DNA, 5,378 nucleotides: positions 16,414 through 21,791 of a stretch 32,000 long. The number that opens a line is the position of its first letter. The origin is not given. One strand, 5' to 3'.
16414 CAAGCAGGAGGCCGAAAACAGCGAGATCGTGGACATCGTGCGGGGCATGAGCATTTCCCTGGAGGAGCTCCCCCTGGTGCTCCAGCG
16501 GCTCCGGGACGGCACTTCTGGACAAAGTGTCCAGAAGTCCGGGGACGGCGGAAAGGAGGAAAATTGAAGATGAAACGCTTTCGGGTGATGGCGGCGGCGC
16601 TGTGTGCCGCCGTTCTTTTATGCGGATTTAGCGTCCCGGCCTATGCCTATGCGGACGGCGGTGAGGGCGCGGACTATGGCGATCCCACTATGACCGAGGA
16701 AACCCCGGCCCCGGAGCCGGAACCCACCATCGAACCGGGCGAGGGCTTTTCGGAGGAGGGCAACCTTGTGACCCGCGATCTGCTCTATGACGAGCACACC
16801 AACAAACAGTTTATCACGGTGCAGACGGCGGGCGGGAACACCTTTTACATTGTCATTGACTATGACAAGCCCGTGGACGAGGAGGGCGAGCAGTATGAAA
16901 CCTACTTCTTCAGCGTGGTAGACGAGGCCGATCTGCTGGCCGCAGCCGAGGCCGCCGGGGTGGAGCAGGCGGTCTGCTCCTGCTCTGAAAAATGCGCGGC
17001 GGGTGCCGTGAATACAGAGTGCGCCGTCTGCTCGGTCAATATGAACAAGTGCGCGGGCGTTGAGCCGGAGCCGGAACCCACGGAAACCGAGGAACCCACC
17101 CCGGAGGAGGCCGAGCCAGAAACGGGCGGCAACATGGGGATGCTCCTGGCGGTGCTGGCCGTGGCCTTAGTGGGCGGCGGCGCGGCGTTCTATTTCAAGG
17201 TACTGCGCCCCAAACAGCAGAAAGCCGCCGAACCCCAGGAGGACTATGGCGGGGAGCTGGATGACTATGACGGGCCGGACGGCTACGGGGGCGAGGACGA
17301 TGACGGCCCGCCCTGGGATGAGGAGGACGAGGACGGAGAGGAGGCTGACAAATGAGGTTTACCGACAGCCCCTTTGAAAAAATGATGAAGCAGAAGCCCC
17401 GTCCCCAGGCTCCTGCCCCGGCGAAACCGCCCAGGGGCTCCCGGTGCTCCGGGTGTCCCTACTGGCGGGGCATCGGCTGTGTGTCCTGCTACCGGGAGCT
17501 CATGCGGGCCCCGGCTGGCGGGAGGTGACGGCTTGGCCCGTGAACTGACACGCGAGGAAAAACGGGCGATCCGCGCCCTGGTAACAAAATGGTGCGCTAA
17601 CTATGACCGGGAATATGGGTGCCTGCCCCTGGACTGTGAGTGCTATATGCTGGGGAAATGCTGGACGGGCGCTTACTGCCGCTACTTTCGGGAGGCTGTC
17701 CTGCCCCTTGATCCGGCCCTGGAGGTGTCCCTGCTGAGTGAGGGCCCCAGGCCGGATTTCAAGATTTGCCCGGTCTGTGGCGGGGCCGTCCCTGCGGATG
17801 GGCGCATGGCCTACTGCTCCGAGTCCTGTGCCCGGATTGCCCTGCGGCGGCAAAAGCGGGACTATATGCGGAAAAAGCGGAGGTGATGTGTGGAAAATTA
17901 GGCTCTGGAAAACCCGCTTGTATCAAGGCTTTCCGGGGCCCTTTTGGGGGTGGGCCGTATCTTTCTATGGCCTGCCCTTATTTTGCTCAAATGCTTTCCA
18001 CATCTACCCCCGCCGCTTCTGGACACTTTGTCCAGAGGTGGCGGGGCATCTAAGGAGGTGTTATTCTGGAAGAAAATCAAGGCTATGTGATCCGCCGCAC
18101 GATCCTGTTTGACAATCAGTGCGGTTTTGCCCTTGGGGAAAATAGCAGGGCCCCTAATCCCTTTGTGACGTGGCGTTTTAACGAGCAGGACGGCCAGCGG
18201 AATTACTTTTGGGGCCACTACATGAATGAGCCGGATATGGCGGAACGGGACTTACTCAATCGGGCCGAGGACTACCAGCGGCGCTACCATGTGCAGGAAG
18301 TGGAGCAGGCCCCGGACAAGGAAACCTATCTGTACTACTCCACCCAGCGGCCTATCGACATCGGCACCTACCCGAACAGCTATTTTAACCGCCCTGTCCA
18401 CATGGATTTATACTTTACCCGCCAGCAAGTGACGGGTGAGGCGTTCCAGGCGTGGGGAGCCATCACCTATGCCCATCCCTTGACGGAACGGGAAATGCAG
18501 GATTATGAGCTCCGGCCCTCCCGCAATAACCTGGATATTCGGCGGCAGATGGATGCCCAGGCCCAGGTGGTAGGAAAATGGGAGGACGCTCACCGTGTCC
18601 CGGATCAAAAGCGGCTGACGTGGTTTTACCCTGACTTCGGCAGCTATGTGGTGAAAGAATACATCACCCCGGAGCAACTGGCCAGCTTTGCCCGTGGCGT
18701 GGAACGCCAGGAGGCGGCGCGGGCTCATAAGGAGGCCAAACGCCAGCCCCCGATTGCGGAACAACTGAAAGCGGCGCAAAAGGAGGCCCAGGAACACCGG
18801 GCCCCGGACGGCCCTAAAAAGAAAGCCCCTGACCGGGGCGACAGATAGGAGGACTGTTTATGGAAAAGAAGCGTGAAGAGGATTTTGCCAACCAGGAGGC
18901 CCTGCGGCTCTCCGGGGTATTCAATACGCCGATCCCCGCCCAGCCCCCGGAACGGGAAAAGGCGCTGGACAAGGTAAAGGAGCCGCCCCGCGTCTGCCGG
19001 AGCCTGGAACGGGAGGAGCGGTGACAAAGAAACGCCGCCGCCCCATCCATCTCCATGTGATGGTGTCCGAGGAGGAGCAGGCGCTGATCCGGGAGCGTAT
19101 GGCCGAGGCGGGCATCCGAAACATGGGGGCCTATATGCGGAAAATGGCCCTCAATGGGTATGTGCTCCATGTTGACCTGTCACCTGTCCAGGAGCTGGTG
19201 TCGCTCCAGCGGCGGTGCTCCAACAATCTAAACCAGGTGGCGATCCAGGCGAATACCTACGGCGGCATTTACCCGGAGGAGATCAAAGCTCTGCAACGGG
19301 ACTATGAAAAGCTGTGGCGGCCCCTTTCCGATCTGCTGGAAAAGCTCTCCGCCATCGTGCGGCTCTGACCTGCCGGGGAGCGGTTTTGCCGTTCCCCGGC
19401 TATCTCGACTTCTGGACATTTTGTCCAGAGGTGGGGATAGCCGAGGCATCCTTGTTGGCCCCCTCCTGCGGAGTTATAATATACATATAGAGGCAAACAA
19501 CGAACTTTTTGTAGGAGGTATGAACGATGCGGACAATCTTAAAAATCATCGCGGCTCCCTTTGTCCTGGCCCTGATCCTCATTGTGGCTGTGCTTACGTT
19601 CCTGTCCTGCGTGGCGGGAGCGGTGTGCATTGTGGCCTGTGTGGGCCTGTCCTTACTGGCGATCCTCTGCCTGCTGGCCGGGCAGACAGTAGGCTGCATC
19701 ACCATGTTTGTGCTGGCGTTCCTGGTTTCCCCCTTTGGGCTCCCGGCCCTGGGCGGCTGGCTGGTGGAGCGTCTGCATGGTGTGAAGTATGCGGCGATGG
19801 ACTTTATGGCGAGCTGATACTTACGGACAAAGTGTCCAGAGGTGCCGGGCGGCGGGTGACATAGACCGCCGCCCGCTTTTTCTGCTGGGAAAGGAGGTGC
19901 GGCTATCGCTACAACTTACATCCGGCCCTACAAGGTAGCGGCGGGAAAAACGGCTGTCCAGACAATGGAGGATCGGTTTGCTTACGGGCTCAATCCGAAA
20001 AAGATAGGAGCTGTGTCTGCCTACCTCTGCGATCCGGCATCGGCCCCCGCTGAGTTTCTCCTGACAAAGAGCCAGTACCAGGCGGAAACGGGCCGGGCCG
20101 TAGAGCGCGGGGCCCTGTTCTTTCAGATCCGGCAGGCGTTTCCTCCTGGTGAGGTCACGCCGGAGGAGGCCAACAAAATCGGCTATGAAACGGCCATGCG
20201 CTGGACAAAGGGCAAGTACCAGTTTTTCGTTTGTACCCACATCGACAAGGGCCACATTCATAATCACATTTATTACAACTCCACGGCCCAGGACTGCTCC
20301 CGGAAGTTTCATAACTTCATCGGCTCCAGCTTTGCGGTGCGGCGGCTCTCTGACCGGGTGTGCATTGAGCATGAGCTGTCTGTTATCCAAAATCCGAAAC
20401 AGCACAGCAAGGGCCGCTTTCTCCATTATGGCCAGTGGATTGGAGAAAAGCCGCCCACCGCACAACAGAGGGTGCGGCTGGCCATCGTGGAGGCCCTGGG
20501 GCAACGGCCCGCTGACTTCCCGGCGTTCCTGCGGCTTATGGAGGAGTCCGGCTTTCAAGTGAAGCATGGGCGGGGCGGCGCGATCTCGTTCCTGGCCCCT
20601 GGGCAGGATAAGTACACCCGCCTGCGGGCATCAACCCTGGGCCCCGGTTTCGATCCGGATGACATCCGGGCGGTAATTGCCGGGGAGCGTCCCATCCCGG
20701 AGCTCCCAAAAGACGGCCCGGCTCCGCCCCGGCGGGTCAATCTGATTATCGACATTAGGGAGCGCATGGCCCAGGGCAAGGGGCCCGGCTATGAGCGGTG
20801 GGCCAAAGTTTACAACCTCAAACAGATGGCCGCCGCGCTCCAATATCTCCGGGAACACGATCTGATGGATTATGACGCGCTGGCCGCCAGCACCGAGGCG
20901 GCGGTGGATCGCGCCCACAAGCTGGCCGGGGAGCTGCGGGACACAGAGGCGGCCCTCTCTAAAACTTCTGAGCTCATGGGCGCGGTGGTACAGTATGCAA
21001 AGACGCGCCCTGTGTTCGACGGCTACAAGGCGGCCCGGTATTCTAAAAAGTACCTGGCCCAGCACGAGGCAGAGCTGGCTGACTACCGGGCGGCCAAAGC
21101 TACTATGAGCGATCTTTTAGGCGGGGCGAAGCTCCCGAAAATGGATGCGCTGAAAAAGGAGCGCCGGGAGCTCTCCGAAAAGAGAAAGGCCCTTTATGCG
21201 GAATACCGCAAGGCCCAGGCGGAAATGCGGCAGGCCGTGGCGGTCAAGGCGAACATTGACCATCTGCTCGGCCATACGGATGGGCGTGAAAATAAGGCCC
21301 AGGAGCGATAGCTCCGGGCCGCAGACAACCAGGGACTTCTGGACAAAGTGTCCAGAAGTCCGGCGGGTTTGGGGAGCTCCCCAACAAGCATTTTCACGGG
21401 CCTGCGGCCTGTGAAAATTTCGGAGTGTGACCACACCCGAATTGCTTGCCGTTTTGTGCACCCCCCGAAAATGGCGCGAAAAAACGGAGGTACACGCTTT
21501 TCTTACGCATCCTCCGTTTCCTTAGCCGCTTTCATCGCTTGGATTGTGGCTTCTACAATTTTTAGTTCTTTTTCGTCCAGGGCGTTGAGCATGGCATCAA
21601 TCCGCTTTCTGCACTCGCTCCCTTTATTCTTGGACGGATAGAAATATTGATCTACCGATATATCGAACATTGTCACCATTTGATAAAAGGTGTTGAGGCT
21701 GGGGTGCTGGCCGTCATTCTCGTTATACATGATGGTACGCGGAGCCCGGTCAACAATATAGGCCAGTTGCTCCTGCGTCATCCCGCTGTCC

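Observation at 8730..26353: Twelve dispersed copies of one palindrome (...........-AAG/CTT-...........) mark ICE gene and module boundaries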

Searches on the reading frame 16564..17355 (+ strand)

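Call 8: search_protein_families(library=pfam, proteins=[window:16564-17355:+], max_evalue=0.01)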
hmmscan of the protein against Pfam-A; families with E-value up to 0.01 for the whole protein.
window:16564-17355:+ (263 aa): 1 family
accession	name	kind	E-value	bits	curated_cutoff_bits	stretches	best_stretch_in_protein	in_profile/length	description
PF14283.11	CD1107-like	-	3e-65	219.4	26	1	61-219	1-158/158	Mobile element protein CD1107-like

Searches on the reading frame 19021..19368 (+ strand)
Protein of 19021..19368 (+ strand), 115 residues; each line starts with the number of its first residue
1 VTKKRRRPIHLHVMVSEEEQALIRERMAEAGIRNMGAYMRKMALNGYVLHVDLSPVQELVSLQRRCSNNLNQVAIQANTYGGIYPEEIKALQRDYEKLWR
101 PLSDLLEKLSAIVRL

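Call 8: search_protein_families(library=pfam, proteins=[window:19021-19368:+], max_evalue=0.01)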
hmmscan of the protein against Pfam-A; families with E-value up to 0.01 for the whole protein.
window:19021-19368:+ (115 aa): 2 families
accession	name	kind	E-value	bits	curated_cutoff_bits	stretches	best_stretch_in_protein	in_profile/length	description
PF21983.2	NikA-like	-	8.6e-14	51.9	27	1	5-75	1-70/72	Mobilization protein NikA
PF05713.17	MobC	-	6.1e-06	27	23.2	1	63-102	4-42/45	Bacterial mobilisation protein (MobC)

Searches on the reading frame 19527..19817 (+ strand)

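Call 8: search_protein_families(library=pfam, proteins=[window:19527-19817:+], max_evalue=0.01)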
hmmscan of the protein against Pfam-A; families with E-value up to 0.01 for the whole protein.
window:19527-19817:+ (96 aa): 1 family
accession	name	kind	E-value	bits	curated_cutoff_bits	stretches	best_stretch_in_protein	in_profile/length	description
PF18956.5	DUF5699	-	5.6e-16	58.9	29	1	32-89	2-59/61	Family of unknown function (DUF5699)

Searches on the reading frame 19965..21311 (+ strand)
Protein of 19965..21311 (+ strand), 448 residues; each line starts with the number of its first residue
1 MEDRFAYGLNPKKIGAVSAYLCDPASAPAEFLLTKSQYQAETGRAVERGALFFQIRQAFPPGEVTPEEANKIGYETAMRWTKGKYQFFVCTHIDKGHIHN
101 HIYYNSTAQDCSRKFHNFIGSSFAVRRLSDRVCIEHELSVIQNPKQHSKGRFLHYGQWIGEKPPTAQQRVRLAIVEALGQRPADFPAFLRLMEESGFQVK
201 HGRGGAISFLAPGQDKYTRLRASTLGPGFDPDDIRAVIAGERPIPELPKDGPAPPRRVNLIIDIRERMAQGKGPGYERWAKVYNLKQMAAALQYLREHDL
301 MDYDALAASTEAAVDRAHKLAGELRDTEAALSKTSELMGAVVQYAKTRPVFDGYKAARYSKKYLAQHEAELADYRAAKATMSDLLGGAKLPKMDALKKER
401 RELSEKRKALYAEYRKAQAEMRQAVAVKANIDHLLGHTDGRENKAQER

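Call 8: search_protein_families(library=pfam, proteins=[window:19965-21311:+], max_evalue=0.01)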
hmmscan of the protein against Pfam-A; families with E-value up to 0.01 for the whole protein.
window:19965-21311:+ (448 aa): 1 family
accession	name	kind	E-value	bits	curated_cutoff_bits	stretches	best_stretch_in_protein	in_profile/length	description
PF03432.20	Relaxase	-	2.4e-28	99.5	24.6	1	17-138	15-132/132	MobA/VirD2-like, nuclease domain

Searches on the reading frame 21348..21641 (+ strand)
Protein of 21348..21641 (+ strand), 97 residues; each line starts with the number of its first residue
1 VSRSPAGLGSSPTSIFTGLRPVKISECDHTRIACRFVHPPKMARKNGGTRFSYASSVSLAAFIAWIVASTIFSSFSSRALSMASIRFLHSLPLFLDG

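Call 9: search_protein_families(library=pfam, proteins=[window:21348-21641:+], max_evalue=0.01)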
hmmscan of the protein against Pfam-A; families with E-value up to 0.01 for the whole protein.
window:21348-21641:+ (97 aa): 0 families
